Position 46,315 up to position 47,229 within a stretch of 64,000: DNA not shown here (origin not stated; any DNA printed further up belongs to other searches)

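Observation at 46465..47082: Second TerS-like gene located in the replication/backbone block, far from TerL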

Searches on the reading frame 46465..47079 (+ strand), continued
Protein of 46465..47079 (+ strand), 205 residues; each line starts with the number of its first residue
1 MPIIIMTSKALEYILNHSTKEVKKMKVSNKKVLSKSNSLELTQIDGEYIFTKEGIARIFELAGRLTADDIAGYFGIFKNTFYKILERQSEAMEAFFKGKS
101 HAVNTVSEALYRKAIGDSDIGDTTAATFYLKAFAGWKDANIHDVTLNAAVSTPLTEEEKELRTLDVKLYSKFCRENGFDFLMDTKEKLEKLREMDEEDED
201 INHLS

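Call 42: get_annotated_region(hit=H9, flank=20000)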
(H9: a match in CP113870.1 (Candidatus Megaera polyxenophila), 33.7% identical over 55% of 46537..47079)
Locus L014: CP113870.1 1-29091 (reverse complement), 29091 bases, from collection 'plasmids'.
description: Candidatus Megaera polyxenophila strain NDG2 plasmid unnamed3, complete sequence
organism: Candidatus Megaera polyxenophila (NCBI taxid 988779)
taxonomy: Bacteria; Pseudomonadota; Alphaproteobacteria; Rickettsiales; Rickettsiaceae; Candidatus Megaera; Candidatus Megaera polyxenophila
host: -; source: Euplotes woodruffi,mixed host and symbiont culture; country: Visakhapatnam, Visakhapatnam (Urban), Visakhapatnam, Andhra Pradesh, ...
typing (MOB-suite, as given by PLSDB): non-mobilizable
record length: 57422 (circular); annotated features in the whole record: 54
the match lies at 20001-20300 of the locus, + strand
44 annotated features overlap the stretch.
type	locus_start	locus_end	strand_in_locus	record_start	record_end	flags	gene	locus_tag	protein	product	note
CDS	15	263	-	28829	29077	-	-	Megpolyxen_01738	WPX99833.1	HU family DNA-binding protein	-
CDS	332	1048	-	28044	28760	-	-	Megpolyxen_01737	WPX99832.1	Bax inhibitor-1/YccA family protein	-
CDS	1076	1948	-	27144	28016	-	-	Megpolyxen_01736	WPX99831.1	PD-(D/E)XK nuclease family transposase domain protein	-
CDS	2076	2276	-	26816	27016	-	-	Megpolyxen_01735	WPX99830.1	hypothetical protein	-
CDS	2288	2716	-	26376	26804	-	-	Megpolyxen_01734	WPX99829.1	hypothetical protein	-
CDS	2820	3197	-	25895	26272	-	-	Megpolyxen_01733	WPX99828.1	Type II toxin-antitoxin system VapC family toxin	-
CDS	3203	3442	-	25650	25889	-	-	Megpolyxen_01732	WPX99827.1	Type II toxin-antitoxin system Phd/YefM family antitoxin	-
CDS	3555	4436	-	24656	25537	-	-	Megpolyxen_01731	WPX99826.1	Putative phage-related RecT superfamily recombination protein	-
CDS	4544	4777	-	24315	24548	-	-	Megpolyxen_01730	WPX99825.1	hypothetical protein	-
CDS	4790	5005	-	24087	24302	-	-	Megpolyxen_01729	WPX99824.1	Helix-turn-helix domain-containing DNA-binding protein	-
CDS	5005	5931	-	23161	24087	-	-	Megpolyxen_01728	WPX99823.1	YqaJ-like viral recombinase domain protein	-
CDS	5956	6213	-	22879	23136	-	-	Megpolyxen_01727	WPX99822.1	hypothetical protein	-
CDS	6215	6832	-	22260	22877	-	-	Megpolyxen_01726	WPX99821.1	hypothetical protein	-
CDS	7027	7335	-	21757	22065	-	-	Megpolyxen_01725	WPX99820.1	hypothetical protein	-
CDS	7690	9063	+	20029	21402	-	-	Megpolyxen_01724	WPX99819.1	DnaA-like domain protein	-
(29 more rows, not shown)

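Call 43: get_annotated_region(hit=H8, flank=12000)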
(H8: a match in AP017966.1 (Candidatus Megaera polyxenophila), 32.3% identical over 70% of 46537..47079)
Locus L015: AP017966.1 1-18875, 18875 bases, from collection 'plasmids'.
description: Candidatus Megaera polyxenophila plasmid pPCS148 DNA, complete sequence, strain: PCS
organism: Candidatus Megaera polyxenophila (NCBI taxid 988779)
taxonomy: Bacteria; Pseudomonadota; Alphaproteobacteria; Rickettsiales; Rickettsiaceae; Candidatus Megaera; Candidatus Megaera polyxenophila
host: -; source: -; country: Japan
typing (MOB-suite, as given by PLSDB): non-mobilizable
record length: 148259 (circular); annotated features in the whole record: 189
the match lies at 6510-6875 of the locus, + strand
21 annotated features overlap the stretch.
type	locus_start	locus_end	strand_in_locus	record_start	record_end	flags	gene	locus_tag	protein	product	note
CDS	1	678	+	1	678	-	-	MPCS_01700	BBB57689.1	plasmid replication/partition related protein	-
CDS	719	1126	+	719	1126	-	-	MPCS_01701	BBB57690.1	S-adenosylmethionine-binding protein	-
CDS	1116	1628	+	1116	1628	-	-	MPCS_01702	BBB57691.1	hypothetical protein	-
CDS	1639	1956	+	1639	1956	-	-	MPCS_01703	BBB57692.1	hypothetical protein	-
CDS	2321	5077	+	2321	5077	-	-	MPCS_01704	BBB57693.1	membrane protein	-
CDS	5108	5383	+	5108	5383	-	-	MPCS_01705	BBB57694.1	hypothetical protein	-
CDS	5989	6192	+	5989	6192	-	-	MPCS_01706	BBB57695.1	hypothetical protein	-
CDS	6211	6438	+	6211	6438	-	-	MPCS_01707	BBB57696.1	hypothetical protein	-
CDS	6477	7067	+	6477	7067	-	-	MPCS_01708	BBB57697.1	hypothetical protein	-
CDS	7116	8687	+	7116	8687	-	-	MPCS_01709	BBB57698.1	DNA helicase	-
CDS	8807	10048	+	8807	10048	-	-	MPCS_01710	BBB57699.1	hypothetical protein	-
CDS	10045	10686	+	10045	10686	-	-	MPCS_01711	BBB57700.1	phosphoglycerate mutase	-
CDS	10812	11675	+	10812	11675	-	-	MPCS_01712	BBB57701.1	putative ParB-like nuclease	-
CDS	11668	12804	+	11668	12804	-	-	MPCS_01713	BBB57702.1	hypothetical protein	-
CDS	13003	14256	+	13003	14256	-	-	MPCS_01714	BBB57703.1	S-adenosylmethionine synthetase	-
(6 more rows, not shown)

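Call 44: find_related_loci(query=A1, collection=viral_contigs, flank=10000)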
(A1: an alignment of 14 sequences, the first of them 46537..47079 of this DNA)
Query A1 (181 aa) in viral_contigs; peptide patterns used: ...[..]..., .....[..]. (x = any residue, [..] = any of these).
600 stretches matched a pattern (row limit reached: there are more); 1 encode a relative of the query (tblastn E <= 1e-3); 1 distinct loci.
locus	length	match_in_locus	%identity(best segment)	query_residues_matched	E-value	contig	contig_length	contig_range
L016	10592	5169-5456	33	32-107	4e-8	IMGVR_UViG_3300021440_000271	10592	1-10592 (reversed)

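Call 45: find_related_loci(query=A1, collection=genome_contigs, flank=10000)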
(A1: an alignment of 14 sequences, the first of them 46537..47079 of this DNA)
Query A1 (181 aa) in genome_contigs; peptide patterns used: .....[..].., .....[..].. (x = any residue, [..] = any of these).
125 stretches matched a pattern, but none encodes a relative of the query by tblastn (E <= 1e-3).

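Call 46: find_related_loci(query=A1, collection=metagenome_contigs, flank=10000)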
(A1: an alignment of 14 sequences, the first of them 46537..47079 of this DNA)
Query A1 (181 aa) in metagenome_contigs; peptide patterns used: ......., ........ (x = any residue, [..] = any of these).
600 stretches matched a pattern (row limit reached: there are more); 1 encode a relative of the query (tblastn E <= 1e-3); 1 distinct loci.
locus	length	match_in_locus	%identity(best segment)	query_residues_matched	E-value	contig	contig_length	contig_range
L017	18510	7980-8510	89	5-181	7e-102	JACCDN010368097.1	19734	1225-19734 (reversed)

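Call 88: search_protein_families(library=pfam, proteins=[L017:289-1467:+, L017:1467-2549:+, L017:3126-4778:+, L017:4979-6757:+, L017:6869-7588:+, L017:16178-16621:+, L017:17398-18234:+, L017:15608-16009:+], max_evalue=0.001)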
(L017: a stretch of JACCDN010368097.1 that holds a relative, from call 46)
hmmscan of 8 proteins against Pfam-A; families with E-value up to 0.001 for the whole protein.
L017:289-1467:+ (393 aa): 3 families
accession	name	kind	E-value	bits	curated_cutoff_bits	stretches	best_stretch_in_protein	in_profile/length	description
PF22022.2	Phage_int_M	-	4.6e-35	120.2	27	1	100-195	1-96/96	Phage integrase central domain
PF00589.27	Phage_integrase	-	1e-25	91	27.1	1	206-371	2-170/172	Phage integrase family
PF13356.12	Arm-DNA-bind_3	-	1.8e-24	86.1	27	1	3-88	1-83/83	Arm DNA-binding domain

L017:1467-2549:+ (361 aa): 0 families

L017:3126-4778:+ (551 aa): 2 families
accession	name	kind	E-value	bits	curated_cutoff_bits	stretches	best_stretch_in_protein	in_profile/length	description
PF00476.26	DNA_pol_A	-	3.4e-50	171.5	34.3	1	225-510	55-348/381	DNA polymerase family A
PF01612.26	DNA_pol_A_exo1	-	2.3e-08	34.5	23.6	1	11-162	7-167/173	3'-5' exonuclease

L017:4979-6757:+ (593 aa): 1 family
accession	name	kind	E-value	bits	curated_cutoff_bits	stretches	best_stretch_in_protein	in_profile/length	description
PF08707.16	PriCT_2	-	4.8e-13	49.7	22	1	278-346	13-75/77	Primase C terminal 2 (PriCT-2)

L017:6869-7588:+ (240 aa): 1 family
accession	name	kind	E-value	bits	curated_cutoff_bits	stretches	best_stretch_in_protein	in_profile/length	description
PF05272.17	VapE-like_dom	-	3.5e-37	128.4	25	1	5-123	94-215/217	Virulence-associated protein E-like domain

L017:16178-16621:+ (148 aa): 0 families

L017:17398-18234:+ (279 aa): 1 family
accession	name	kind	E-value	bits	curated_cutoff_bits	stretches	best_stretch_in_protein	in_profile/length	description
PF12784.13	PDDEXK_2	-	1.5e-38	133.2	27.4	1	8-216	1-214/229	PD-(D/E)XK nuclease family transposase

L017:15608-16009:+ (134 aa): 0 families

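Call 107: find_encoding_contigs(protein=window:46537-47079:+, flank=10000, max_places=8)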
Protein window:46537-47079:+ (181 aa): no gene with exactly this product is on record in the collection.

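Call 108: find_encoding_contigs(protein=window:46465-47079:+, flank=10000, max_places=8)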
Protein window:46465-47079:+ (205 aa): 1 contig read that carries it; 1 place shown.
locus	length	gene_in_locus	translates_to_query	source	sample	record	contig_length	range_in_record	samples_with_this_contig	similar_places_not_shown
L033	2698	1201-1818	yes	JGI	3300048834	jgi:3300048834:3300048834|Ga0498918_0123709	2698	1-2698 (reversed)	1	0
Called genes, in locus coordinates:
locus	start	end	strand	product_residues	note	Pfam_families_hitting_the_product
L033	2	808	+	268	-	?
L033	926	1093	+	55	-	-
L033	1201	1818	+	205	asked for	-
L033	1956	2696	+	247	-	?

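Call 110: search_solved_structures(query=A2, max_evalue=10)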
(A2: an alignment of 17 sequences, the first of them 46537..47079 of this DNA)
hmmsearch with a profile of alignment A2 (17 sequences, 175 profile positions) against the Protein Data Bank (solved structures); distinct sequences matched with E-value up to 10: 1.
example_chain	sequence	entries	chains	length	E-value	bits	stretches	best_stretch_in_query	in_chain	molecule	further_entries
1s7o_A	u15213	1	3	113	0.075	16.1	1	27-74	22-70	Hypothetical UPF0122 protein SPy1201/SpyM3_0842/SPs1042/spyM18_1152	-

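Call 111: get_annotated_region(hit=H5, flank=3000)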
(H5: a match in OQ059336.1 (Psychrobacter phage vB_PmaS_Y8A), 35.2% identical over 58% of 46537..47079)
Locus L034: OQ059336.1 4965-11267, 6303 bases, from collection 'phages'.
description: Psychrobacter phage vB_PmaS_Y8A, complete genome.
organism: Psychrobacter phage vB_PmaS_Y8A (NCBI taxid 3017068)
taxonomy: Viruses; Duplodnaviria; Heunggongvirae; Uroviricota; Caudoviricetes
host: Psychrobacter sp.; source: sewage; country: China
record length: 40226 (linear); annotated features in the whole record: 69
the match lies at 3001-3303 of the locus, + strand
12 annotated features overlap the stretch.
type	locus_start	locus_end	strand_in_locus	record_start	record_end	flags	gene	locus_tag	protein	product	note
CDS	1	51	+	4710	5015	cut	-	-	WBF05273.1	dATP/dGTP diphosphohydrolase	-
CDS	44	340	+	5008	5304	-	-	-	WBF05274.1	nuclease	Nuclease YbcO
CDS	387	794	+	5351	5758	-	-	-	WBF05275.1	NinB protein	-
CDS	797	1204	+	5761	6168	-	-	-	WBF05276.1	antitermination protein Q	-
CDS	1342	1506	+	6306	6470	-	-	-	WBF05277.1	hypothetical protein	-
CDS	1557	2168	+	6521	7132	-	-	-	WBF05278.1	ParB/sulfiredoxin domain protein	-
CDS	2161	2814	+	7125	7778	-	-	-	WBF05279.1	hypothetical protein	-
CDS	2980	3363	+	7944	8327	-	-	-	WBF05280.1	terminase small subunit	-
CDS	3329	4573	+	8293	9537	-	-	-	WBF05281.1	terminase large subunit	-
CDS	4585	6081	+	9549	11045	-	-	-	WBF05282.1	portal protein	Mu portal protein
CDS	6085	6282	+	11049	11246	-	-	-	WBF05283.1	pyrimidine dimer DNA glycosylase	-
CDS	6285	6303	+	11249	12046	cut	-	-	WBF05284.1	hypothetical protein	Mu protein F like protein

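Call 112: get_annotated_region(hit=H6, flank=3000)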
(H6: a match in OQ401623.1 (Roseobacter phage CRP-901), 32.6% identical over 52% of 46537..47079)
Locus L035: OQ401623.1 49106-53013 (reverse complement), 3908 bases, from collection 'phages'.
description: Roseobacter phage CRP-901, complete genome.
organism: Roseobacter phage CRP-901 (NCBI taxid 3032256)
taxonomy: Viruses; Duplodnaviria; Heunggongvirae; Uroviricota; Caudoviricetes
host: Roseobacter sp. FZCC0083; source: seawater; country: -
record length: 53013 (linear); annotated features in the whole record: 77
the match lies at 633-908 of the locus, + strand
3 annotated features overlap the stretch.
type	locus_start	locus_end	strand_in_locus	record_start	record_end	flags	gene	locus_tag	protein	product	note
CDS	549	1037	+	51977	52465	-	-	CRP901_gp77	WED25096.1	terminase small subunit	-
CDS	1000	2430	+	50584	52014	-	-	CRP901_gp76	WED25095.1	terminase large subunit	-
CDS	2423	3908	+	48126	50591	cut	-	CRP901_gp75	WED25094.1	head to tail connecting protein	-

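Call 113: get_annotated_region(hit=H3, flank=3000)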
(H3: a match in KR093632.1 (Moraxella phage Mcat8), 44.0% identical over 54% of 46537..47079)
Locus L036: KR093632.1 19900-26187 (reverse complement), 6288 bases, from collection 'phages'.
description: Moraxella phage Mcat8, complete genome.
organism: Moraxella phage Mcat8 (NCBI taxid 1647554)
taxonomy: Viruses; Duplodnaviria; Heunggongvirae; Uroviricota; Caudoviricetes
host: Moraxella catarrhalis; source: sputum; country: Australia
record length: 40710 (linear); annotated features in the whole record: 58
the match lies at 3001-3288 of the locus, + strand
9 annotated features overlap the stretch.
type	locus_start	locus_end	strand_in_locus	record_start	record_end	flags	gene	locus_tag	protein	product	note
CDS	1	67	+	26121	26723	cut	-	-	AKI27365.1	hypothetical protein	-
CDS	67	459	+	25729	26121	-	-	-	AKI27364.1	hypothetical protein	-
CDS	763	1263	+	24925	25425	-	-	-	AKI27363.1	hypothetical protein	-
CDS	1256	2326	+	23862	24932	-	-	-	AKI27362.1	hypothetical protein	-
CDS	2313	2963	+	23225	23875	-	-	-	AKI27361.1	hypothetical protein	-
CDS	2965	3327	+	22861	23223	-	-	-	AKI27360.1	hypothetical protein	-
CDS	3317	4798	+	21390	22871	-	-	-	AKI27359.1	terminase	-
CDS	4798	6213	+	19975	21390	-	-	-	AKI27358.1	portal protein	-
CDS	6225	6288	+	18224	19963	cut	-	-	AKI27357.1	coat protein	-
